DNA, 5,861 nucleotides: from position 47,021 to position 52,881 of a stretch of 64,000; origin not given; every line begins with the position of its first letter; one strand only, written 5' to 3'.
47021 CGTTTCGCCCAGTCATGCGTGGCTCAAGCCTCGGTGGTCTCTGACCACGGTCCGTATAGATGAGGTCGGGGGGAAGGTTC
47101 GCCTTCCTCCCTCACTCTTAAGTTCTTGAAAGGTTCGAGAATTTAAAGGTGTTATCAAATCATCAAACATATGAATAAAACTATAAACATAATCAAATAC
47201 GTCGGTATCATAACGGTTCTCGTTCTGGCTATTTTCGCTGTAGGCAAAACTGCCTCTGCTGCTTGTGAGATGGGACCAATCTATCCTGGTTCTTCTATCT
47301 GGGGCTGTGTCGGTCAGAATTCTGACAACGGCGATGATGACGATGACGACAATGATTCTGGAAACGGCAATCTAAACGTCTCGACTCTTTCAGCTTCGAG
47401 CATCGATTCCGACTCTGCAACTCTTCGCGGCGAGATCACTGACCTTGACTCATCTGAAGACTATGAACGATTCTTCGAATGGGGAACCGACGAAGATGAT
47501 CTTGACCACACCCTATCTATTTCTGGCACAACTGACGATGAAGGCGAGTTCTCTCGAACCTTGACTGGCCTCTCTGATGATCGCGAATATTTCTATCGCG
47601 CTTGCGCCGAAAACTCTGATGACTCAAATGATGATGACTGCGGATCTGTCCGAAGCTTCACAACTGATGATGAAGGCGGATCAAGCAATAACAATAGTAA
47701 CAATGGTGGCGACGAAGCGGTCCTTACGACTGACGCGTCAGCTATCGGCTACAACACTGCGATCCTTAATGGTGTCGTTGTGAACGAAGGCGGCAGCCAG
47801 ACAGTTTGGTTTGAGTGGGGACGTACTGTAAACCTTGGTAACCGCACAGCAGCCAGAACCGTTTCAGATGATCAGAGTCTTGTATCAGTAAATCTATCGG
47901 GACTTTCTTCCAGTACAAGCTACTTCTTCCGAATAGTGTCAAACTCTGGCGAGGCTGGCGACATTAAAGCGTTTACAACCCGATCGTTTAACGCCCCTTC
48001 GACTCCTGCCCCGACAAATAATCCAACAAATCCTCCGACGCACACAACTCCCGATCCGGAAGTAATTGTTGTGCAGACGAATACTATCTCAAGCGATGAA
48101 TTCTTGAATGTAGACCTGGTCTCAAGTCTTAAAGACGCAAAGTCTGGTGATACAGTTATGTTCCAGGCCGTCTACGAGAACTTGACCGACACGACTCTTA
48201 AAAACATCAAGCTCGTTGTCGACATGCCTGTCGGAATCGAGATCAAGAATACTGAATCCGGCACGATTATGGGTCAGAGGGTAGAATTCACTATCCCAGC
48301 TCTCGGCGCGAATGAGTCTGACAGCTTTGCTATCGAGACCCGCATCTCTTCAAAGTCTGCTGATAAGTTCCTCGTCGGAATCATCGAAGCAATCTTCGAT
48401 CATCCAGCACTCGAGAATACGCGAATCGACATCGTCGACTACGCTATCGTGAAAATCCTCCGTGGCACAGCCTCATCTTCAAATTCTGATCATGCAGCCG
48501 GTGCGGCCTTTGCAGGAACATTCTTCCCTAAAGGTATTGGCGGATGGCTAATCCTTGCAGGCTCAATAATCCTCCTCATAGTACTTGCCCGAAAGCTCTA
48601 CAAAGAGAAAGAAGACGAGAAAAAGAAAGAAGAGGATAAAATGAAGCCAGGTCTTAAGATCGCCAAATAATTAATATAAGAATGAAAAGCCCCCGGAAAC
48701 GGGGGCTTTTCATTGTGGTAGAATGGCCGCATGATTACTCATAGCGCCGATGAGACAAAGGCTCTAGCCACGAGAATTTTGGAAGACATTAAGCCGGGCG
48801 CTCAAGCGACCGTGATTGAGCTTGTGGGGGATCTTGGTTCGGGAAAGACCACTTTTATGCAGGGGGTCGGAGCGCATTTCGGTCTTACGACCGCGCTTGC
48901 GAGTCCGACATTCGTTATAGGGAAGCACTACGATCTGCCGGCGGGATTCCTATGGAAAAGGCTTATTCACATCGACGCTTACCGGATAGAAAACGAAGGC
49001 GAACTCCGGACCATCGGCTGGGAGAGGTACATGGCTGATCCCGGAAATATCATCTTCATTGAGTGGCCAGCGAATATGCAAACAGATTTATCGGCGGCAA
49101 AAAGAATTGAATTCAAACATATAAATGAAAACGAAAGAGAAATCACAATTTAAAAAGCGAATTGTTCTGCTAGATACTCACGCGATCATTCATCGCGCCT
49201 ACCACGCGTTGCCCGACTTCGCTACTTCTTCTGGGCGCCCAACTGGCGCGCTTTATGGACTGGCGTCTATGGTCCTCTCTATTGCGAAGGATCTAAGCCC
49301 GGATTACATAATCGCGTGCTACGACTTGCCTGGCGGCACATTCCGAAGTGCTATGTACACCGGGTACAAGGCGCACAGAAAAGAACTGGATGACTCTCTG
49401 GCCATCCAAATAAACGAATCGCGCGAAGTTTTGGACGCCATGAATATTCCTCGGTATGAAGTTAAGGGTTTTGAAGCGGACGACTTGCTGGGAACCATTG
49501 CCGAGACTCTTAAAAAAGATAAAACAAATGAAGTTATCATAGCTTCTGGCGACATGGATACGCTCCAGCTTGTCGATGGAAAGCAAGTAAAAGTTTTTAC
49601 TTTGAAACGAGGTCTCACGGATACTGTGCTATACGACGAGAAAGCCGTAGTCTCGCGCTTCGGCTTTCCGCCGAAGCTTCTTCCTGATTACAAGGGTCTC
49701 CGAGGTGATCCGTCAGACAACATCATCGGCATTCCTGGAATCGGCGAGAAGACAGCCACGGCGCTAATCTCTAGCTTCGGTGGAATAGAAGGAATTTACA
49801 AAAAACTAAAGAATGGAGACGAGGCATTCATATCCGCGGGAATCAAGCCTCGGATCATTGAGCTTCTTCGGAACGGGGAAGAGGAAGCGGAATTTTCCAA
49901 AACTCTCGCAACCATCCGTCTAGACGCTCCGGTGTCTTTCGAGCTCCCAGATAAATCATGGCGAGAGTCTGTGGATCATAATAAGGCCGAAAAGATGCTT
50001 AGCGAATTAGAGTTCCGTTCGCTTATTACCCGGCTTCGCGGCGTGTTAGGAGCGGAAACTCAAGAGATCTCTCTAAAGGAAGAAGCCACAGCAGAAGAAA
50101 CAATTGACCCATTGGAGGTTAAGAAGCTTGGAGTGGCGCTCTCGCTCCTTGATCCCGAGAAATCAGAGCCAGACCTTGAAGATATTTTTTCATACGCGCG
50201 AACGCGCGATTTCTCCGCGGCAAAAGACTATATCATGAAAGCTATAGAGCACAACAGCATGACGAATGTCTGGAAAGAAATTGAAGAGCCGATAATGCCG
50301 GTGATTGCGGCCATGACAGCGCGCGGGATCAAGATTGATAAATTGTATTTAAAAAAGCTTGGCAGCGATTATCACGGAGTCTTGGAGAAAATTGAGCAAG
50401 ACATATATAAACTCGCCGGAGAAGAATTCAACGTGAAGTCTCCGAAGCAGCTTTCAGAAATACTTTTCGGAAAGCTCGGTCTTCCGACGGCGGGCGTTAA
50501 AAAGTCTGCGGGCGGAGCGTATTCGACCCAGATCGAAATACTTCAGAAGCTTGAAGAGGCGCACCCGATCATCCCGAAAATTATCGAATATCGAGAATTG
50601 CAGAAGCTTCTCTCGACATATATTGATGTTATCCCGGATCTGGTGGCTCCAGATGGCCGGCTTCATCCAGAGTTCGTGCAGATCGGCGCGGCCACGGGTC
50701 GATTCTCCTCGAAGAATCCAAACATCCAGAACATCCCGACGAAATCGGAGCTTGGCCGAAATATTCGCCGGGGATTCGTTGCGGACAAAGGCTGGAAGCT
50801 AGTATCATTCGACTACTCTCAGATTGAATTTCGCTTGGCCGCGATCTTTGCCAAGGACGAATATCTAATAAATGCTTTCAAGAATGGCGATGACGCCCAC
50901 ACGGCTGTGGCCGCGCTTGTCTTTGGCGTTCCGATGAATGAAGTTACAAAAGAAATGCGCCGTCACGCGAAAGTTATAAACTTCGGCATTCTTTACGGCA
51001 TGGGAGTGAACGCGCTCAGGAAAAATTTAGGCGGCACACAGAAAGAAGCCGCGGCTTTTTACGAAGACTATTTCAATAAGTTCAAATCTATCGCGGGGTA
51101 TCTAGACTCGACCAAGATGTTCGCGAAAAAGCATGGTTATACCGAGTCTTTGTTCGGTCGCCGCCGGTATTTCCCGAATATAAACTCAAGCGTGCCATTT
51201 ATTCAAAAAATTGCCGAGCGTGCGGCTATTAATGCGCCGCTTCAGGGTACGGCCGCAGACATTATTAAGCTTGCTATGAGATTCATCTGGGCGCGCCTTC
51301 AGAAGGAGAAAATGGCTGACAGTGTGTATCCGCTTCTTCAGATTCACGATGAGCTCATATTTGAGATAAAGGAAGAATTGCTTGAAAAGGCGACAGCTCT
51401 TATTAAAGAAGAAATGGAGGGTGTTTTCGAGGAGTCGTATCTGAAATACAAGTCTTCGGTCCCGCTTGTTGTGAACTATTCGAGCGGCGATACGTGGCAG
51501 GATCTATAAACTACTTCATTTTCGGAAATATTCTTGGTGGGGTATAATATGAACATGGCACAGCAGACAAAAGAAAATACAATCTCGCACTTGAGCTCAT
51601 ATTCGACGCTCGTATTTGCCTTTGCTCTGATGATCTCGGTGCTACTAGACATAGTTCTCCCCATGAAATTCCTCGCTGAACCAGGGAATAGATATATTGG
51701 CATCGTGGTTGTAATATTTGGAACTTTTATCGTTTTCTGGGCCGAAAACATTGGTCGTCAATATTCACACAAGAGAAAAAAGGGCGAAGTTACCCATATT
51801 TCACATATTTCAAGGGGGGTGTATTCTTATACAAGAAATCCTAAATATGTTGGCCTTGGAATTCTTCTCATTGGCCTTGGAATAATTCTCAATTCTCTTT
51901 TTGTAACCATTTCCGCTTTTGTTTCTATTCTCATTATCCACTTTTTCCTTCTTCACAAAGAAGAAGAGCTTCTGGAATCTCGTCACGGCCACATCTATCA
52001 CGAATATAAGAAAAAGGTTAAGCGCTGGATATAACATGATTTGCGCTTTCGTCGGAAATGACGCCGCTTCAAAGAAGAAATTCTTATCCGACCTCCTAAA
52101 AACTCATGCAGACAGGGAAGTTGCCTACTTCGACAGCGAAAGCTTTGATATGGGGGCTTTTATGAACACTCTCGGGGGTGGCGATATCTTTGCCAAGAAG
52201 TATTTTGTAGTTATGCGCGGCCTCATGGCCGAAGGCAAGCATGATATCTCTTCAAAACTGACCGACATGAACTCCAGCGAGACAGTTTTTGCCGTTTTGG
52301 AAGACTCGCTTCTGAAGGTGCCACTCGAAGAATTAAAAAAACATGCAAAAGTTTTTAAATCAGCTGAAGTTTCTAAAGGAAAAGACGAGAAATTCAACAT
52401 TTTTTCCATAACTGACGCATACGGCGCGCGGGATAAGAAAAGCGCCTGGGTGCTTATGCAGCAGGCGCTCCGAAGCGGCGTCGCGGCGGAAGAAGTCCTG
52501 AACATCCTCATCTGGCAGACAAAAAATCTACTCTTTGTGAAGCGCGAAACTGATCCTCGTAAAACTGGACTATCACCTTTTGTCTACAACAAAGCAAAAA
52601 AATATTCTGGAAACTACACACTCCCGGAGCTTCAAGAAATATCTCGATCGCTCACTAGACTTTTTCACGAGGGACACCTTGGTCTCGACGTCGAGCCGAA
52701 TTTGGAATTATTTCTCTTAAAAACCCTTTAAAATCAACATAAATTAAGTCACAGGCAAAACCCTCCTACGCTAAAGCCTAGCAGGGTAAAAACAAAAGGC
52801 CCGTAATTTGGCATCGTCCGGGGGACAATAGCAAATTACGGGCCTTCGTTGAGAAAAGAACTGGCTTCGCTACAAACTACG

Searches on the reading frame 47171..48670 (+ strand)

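Call 84: search_protein_families(library=pfam, proteins=[window:47171-48670:+], max_evalue=0.001)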
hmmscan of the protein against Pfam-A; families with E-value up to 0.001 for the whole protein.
window:47171-48670:+ (499 aa): 2 families
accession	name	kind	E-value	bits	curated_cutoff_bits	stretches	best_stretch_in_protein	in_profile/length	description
PF16656.11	Pur_ac_phosph_N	-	7e-09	36.6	30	0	101-165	29-93/93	Purple acid Phosphatase, N-terminal domain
PF16655.11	PhoD_N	-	3.6e-05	24.6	30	0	224-259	45-80/90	PhoD-like phosphatase, N-terminal domain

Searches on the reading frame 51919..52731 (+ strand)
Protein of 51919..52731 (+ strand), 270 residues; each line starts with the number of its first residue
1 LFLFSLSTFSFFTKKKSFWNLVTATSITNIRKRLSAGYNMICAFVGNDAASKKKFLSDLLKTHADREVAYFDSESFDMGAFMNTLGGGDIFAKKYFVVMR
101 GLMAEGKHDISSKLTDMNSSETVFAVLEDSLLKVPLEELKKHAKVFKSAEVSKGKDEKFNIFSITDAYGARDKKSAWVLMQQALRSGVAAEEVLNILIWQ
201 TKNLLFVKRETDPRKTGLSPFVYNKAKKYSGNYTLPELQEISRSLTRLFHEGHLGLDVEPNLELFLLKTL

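Call 83: search_protein_families(library=pfam, proteins=[window:51919-52731:+], max_evalue=0.001)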
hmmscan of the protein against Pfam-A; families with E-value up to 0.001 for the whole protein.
window:51919-52731:+ (270 aa): 1 family
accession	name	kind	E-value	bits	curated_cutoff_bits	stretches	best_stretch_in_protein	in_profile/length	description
PF21694.2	DNA_pol3_delta_C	-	1.9e-05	25.1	27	1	160-249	3-100/121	DNA polymerase III delta subunit, C-terminal domain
